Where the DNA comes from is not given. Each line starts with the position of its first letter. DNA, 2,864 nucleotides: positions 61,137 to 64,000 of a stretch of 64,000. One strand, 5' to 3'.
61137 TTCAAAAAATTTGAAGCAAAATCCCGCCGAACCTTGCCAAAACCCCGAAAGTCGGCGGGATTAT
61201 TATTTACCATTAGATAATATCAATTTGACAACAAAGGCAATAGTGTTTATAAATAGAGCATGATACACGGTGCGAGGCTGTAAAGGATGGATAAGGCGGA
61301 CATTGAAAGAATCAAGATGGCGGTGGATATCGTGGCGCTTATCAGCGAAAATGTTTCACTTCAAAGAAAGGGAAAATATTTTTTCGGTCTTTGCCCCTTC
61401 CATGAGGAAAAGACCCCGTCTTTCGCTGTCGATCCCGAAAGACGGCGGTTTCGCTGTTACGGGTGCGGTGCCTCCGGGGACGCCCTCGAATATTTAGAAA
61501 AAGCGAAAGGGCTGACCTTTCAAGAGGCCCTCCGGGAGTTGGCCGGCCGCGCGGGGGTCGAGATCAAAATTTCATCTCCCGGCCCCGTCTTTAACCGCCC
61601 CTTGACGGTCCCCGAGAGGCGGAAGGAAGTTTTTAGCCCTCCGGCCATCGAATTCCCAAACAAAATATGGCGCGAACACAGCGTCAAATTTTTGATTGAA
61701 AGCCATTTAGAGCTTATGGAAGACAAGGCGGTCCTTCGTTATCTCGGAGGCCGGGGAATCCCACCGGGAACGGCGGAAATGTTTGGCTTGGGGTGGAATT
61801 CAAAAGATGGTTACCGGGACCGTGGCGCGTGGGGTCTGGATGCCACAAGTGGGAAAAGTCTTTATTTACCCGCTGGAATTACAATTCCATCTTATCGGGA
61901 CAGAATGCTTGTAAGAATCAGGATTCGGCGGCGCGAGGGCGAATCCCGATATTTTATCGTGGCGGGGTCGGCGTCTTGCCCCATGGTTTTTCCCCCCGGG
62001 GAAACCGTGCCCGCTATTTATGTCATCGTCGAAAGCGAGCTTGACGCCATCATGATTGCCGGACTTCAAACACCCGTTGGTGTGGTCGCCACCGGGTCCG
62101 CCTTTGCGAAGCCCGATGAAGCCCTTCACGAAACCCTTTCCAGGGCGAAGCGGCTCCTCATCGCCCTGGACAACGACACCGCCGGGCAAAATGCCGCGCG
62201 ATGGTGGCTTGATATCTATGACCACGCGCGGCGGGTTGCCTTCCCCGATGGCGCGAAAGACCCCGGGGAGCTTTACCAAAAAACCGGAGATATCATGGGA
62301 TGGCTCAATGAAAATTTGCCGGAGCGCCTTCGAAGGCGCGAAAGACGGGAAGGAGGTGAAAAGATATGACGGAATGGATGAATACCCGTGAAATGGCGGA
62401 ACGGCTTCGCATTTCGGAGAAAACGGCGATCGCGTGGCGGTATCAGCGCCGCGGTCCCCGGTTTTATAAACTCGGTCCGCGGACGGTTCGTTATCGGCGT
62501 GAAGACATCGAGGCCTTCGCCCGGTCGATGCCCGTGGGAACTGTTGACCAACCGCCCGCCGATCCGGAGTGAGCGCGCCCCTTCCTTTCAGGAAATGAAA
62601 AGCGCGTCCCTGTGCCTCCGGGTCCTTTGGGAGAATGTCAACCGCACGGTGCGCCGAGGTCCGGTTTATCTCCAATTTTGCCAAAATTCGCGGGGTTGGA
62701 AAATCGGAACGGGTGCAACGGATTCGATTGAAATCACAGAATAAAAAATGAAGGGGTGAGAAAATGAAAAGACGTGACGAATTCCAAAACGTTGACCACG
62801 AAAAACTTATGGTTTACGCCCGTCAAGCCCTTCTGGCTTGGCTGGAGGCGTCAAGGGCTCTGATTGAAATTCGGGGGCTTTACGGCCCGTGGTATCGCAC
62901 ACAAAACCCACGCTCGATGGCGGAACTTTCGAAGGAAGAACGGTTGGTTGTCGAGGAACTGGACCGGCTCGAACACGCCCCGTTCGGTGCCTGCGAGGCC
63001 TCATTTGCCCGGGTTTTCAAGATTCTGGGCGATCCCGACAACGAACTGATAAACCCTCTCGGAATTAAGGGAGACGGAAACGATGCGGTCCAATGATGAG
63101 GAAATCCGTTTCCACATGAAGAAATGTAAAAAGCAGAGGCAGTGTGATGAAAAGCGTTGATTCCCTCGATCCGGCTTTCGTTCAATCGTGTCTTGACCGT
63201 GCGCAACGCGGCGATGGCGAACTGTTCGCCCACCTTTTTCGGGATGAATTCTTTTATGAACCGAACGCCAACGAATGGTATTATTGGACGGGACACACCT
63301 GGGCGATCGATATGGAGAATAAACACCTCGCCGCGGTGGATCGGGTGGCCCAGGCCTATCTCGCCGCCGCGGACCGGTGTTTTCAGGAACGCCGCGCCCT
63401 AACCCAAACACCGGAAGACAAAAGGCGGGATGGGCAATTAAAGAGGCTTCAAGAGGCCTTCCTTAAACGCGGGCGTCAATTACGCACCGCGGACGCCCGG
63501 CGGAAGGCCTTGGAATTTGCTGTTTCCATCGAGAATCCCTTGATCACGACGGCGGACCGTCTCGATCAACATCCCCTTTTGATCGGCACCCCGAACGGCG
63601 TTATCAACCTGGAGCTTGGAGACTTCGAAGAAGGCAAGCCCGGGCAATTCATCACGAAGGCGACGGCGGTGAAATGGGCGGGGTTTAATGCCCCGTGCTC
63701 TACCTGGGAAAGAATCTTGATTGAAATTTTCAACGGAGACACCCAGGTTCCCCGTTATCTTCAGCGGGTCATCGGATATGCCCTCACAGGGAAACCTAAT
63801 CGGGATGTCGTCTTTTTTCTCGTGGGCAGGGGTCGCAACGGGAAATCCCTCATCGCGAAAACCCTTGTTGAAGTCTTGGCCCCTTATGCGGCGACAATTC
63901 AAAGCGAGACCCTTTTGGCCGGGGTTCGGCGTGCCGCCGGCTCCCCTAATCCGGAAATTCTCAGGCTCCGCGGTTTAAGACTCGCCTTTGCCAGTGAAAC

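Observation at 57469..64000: P4-like integrative element inserted at tRNA-Arg(CCG)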

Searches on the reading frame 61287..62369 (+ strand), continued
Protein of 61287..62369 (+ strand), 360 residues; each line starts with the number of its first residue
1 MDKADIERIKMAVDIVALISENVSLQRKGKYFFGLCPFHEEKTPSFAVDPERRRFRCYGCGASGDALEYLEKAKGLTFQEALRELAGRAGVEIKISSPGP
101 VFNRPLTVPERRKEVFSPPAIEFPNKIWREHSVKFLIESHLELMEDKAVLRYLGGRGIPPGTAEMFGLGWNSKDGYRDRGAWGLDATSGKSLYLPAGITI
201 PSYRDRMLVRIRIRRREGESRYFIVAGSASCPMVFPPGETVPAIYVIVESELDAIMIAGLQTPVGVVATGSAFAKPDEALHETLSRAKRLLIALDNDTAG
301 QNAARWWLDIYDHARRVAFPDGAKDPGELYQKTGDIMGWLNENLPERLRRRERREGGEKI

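Call 44: find_encoding_contigs(protein=P0041, flank=10000, max_places=2)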
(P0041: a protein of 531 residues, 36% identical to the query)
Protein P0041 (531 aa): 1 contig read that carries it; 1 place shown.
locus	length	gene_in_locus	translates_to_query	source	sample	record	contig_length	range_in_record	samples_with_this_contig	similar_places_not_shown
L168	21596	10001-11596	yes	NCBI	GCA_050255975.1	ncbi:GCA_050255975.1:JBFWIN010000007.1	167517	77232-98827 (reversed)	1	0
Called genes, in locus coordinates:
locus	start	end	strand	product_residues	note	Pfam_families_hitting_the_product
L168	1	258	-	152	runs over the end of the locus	-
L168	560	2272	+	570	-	PF00343:Phosphorylase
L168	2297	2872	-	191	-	PF05951:Peptidase_M15_2, PF08291:Peptidase_M15_3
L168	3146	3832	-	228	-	PF04474:DUF554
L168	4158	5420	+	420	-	PF13356:Arm-DNA-bind_3, PF22022:Phage_int_M, PF00589:Phage_integrase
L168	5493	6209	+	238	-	PF04002:RadC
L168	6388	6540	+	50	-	-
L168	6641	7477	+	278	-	-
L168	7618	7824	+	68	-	-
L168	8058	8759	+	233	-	-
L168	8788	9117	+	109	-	-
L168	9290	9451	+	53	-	-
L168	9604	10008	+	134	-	-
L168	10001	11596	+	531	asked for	PF08706:D5_N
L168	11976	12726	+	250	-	PF01807:Zn_ribbon_DnaG (weak), PF08273:Zn_Ribbon_Prim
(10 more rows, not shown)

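Call 45: find_encoding_contigs(protein=P0002, flank=10000, max_places=2)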
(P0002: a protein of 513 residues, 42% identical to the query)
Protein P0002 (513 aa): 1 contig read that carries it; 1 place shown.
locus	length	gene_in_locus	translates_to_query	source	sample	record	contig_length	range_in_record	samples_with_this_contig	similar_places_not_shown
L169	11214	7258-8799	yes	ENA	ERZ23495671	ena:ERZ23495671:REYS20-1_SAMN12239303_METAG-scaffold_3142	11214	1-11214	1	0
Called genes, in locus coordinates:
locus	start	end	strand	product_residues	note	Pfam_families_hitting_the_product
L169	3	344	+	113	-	?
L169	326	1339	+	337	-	-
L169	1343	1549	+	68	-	-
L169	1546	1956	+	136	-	PF18925:DUF5675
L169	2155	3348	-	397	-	PF14659:Phage_int_SAM_3, PF00589:Phage_integrase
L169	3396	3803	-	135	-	PF24963:DUF7768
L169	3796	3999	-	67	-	-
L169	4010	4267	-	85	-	-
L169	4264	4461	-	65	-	-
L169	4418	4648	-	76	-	-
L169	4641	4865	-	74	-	-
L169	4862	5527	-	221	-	PF06725:3D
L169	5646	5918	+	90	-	-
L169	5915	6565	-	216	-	PF01381:HTH_3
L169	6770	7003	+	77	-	-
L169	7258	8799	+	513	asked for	PF08706:D5_N, PF03288:Pox_D5 (faint)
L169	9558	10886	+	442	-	PF01807:Zn_ribbon_DnaG, PF13155:Toprim_2, PF13662:Toprim_4 (weak)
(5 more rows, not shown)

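Call 75: search_solved_structures(query=L001:11861-13381:+, max_evalue=1)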
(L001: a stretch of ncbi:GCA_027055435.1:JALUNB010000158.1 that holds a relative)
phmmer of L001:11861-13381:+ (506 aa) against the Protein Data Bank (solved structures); distinct sequences matched with E-value up to 1: 4.
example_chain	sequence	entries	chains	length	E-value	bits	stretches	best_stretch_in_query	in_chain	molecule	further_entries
9ivf_A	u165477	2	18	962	7.6e-12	47.5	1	134-454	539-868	Putative primase C962R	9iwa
8wvz_A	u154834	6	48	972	7.7e-12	47.5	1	134-454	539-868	Putative primase C962R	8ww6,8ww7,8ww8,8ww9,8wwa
8iqh_A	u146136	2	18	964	1.5e-11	46.5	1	134-454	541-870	Putative primase C962R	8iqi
7ola_A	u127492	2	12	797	0.00081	21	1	141-245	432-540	DNA primase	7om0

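Call 76: search_solved_structures(query=window:61287-62369:+, max_evalue=0.01)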
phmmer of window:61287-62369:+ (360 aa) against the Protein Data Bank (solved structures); distinct sequences matched with E-value up to 0.01: 2.
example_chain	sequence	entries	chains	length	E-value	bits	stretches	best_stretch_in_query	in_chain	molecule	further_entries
1d0q_A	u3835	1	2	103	8.9e-28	100.7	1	5-95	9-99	DNA PRIMASE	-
2au3_A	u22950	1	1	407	7.4e-20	74.6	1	4-95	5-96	DNA primase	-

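Call 80: find_related_loci(query=P0001, collection=viral_contigs, flank=10000)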
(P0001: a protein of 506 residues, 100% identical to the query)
Query P0001 (506 aa) in viral_contigs; peptide patterns used: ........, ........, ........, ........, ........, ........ (x = any residue, [..] = any of these).
No stretch of DNA in the collection matches any of the patterns.

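Call 88: search_dna_similar(query=P0001, collection=phages, mode=protein, max_rows=12)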
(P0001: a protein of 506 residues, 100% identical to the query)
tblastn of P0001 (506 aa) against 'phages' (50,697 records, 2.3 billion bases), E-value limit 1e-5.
Records with a match: 972; places in all: 972; records where one place covers at least 80% of the query: 487.
Best place of each record, by identity: <60% 972.
By first word of the organism name: Mycobacterium 286; Microbacterium 119; Gordonia 111; Arthrobacter 95; Streptococcus 93; Streptomyces 36; Vibrio 20; Lactobacillus 17; Curtobacterium 17; Corynebacterium 15; and 53 more.
By host as written in the record: Mycobacterium smegmatis mc2 155 202; Microbacterium foliorum NRRL B-24224 59; Gordonia terrae 3612 58; - 53; Arthrobacter globiformis B-2979 51; Mycobacterium smegmatis mc#155 40; Microbacterium foliorum NRRL B-24224 SEA 36; Gordonia rubripertincta NRRL B-16540 26; and 222 more.
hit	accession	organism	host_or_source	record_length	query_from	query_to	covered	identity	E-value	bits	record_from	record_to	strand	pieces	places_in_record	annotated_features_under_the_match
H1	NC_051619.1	Mycobacterium phage KiSi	Mycobacterium smegmatis mc2 155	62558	22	495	94%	32.6%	7e-45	175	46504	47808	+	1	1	73: DNA polymerase/primase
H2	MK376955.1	Mycobacterium phage KiSi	Mycobacterium smegmatis mc2 155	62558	22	495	94%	32.6%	7e-45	175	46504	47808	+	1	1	73: DNA primase/helicase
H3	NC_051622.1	Mycobacterium phage MarkPhew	Mycobacterium smegmatis mc2 155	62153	22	495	94%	32.6%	1e-43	171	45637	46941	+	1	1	71: DNA polymerase/primase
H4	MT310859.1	Mycobacterium phage MarkPhew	Mycobacterium smegmatis mc2 155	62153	22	495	94%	32.6%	1e-43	171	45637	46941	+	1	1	71: DNA primase/helicase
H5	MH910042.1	Mycobacterium phage Scarlett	Mycobacterium smegmatis mc2 155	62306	22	495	94%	32.4%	2e-43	171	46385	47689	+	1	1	73: DNA primase/helicase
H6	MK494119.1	Mycobacterium Phage Niklas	Mycobacterium smegmatis mc2 155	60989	12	495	96%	31.2%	2e-43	171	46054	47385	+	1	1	71: DNA primase/helicase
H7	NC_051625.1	Mycobacterium Phage Niklas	Mycobacterium smegmatis mc2 155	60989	12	495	96%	31.2%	2e-43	171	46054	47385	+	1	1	71: DNA polymerase/primase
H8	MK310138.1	Mycobacterium phage Shaobing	Mycobacterium smegmatis mc2 155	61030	12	495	96%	31.2%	2e-43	171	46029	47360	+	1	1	71: DNA primase/helicase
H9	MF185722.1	Mycobacterium phage Peanam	Mycobacterium smegmatis mc2 155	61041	12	495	96%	31.2%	2e-43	171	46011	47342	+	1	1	71: DNA primase/helicase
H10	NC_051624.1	Mycobacterium phage Nibb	Mycobacterium smegmatis mc2 155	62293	22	495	94%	31.8%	1e-44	174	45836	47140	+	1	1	71: DNA polymerase/primase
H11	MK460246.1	Mycobacterium phage Nibb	Mycobacterium smegmatis mc2 155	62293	22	495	94%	31.8%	1e-44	174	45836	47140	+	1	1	71: DNA primase/helicase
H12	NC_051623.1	Mycobacterium phage Marshawn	Mycobacterium smegmatis mc2 155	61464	12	495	96%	31.0%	3e-41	164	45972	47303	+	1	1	68: DNA polymerase/primase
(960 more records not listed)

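Call 89: search_dna_similar(query=P0001, collection=plasmids, mode=protein, max_rows=12)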
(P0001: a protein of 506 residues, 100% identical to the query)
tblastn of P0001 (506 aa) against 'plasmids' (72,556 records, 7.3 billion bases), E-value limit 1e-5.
Records with a match: 490; places in all: 699; records where one place covers at least 80% of the query: 450.
Best place of each record, by identity: <60% 490.
By first word of the organism name: Streptomyces 359; Ralstonia 50; Bacillus 17; Kitasatospora 8; Clostridium 7; Methylobacterium 5; Bradyrhizobium 3; Deinococcus 3; Lentilactobacillus 2; Microvirga 2; and 30 more.
By predicted mobility (MOB-suite, as given by PLSDB): non-mobilizable 354; mobilizable 131; conjugative 5.
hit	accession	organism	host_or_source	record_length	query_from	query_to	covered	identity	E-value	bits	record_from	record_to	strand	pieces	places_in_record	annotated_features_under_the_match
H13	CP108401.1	Streptomycetaceae bacterium NBC_01309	-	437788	19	494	94%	32.2%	1e-48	188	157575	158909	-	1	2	phage/plasmid primase, P4 family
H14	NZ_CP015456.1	Syntrophotalea acetylenica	-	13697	8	483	82%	36.6%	2e-49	282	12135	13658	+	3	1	hypothetical protein (x2)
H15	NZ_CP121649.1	Methylobacterium sp. CB376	Listia bainesii,cell culture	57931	8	494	96%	31.3%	3e-39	159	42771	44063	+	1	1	phage/plasmid primase, P4 family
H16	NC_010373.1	Methylobacterium sp. 4-46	-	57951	8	494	96%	31.3%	3e-39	159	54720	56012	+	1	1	phage/plasmid primase, P4 family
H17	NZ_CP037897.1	Thermaerobacter sp. FW80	whole genome,food sludge compost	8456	26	487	91%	32.2%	2e-53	201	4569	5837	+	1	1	phage/plasmid primase, P4 family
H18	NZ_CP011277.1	Planctomyces sp. SH-PL62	cell culture,sugar beet rhizosphere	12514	5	484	95%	30.2%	1e-45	179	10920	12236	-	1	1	phage/plasmid primase, P4 family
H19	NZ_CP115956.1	Ralstonia pseudosolanacearum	Solanum tuberosum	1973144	1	497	98%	28.8%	9e-35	146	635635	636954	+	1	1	none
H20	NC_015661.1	Parageobacillus thermoglucosidasius C56-YS93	-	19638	9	494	96%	29.1%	8e-51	194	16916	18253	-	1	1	phage/plasmid primase, P4 family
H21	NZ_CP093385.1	Vagococcus sp. CY52-2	flies,whole organism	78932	22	494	93%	29.8%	5e-58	215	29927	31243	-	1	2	phage/plasmid primase, P4 family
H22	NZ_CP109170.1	Streptomyces sp. NBC_01724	-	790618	19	464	88%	31.2%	1e-44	176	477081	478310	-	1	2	phage/plasmid primase, P4 family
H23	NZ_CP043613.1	Lentilactobacillus buchneri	cell culture,kimchi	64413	22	497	94%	29.2%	4e-52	197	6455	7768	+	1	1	phage/plasmid primase, P4 family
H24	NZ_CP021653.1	Ralstonia solanacearum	Solanum lycopersicum,Tomato with ...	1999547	27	492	92%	29.8%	3e-38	157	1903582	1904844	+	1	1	none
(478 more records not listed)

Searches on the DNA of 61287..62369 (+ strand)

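Call 56: search_rna_families(source=L001, start=6100, end=15900, threshold=evalue, max_evalue=1)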
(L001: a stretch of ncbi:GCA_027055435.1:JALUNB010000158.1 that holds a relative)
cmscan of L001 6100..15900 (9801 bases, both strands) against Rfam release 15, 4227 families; matches with E-value up to 1: 4.
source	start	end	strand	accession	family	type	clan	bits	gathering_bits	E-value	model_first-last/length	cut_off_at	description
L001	6187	6259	+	RF00005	tRNA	Gene; tRNA;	CL00001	71.2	29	2.2e-14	1-71/71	no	tRNA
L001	15517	15581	+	RF01734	Fluoride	Cis-reg; riboswitch;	-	52.8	34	1.4e-12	1-64/64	no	Fluoride riboswitch aptamer (crcB RNA motif)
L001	6187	6260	-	RF04354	Plastid-ycf2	Cis-reg;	-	23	65.7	0.46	1-75/75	no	Plastid-ycf2 5UTR RNA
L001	15209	15255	+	RF00023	tmRNA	Gene;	CL00001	19.4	47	0.00013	1-374/374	no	transfer-messenger RNA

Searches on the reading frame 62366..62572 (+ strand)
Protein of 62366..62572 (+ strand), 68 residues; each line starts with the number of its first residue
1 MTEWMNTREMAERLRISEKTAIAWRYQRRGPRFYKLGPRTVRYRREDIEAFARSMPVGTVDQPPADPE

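Call 6: search_protein_families(library=pfam, proteins=[window:62366-62572:+], max_evalue=0.01)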
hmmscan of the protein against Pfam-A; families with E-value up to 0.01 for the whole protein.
window:62366-62572:+ (68 aa): 1 family
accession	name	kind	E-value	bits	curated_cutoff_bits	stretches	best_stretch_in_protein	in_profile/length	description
PF12728.13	HTH_17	-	2.3e-10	41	27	1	4-54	1-49/51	Helix-turn-helix domain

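Call 7: search_protein_families(library=phrogs, proteins=[window:62366-62572:+], max_evalue=0.01)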
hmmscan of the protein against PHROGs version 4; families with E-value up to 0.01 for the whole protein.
window:62366-62572:+ (68 aa): 5 families
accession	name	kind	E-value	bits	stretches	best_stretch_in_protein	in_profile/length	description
phrog_66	-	integration and excision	8.2e-08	33.3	1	2-56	91-144/412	excisionase and transcriptional regulator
phrog_668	-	DNA, RNA and nucleotide metabolism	3.5e-05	24.6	1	2-53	61-111/181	HTH DNA binding protein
phrog_4745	-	DNA, RNA and nucleotide metabolism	0.00035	21.3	1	3-54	30-86/107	DNA binding protein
phrog_1553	-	integration and excision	0.00068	20.2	1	1-35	1-35/65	excisionase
phrog_10045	-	DNA, RNA and nucleotide metabolism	0.00084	20.1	1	2-55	18-70/74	HTH DNA binding protein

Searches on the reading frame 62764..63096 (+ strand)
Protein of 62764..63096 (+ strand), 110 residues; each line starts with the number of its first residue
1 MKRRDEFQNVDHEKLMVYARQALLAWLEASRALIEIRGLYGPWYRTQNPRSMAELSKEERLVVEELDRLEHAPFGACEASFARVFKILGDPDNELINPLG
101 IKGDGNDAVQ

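Call 6: search_protein_families(library=pfam, proteins=[window:62764-63096:+], max_evalue=0.01)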
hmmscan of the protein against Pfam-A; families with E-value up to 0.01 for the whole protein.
window:62764-63096:+ (110 aa): 0 families

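Call 7: search_protein_families(library=phrogs, proteins=[window:62764-63096:+], max_evalue=0.01)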
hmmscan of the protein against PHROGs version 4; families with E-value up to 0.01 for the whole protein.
window:62764-63096:+ (110 aa): 0 families

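Call 81: find_related_loci(query=window:62764-63096:+, collection=viral_contigs, flank=10000)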
Query window:62764-63096:+ (110 aa) in viral_contigs; peptide patterns used: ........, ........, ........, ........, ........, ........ (x = any residue, [..] = any of these).
19 stretches matched a pattern, but none encodes a relative of the query by tblastn (E <= 1e-3).

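Call 86: predict_structure(protein=window:62764-63096:+)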
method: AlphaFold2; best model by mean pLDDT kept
length: 110 residues; sequences in the alignment: 1
mean_pLDDT: 62.0   pTM: 0.41
mean pLDDT of the five models: 62.0, 59.9, 54.1, 53.1, 50.9
residues with pLDDT >= 90: 0; 70-90: 18; 50-70: 77; < 50: 15
segments of 3 or more residues with pLDDT < 50: 40-49, 106-110
pLDDT, mean of each block of 10 residues (from residue 1): 59 69 68 61 44 68 69 62 69 63 50
secondary structure, 60 per line:
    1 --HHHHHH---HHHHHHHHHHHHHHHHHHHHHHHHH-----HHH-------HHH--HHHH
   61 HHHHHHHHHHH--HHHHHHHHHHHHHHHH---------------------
elements in order: H3-8 H12-36 H57-71 H74-89

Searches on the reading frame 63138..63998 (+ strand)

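Call 6: search_protein_families(library=pfam, proteins=[window:63138-63998:+], max_evalue=0.01)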
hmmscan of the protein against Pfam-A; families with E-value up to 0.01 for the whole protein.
window:63138-63998:+ (287 aa): 1 family
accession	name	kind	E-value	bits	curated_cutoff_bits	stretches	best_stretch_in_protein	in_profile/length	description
PF08706.16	D5_N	-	1.1e-23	84.5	22.4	1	28-198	2-144/145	D5 N terminal like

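Call 7: search_protein_families(library=phrogs, proteins=[window:63138-63998:+], max_evalue=0.01)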
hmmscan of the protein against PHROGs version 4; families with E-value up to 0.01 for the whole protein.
window:63138-63998:+ (287 aa): 7 families
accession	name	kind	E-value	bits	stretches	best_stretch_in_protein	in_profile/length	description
phrog_1156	-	DNA, RNA and nucleotide metabolism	5e-46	158.7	1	22-287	365-620/855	DNA primase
phrog_2478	-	DNA, RNA and nucleotide metabolism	2.1e-39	136.3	1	23-287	407-642/854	DNA polymerase/primase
phrog_6088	-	DNA, RNA and nucleotide metabolism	2.9e-38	132.8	1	39-287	350-567/772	DNA primase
phrog_1829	-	DNA, RNA and nucleotide metabolism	5.3e-34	118.4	1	24-287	327-560/772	DNA primase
phrog_1883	-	DNA, RNA and nucleotide metabolism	6.3e-26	91.9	1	25-287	278-552/756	DNA helicase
phrog_16950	-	DNA, RNA and nucleotide metabolism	1.1e-18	67.5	1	43-263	386-598/843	DNA primase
phrog_864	-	DNA, RNA and nucleotide metabolism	7.7e-17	62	1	140-245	282-387/1064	DNA primase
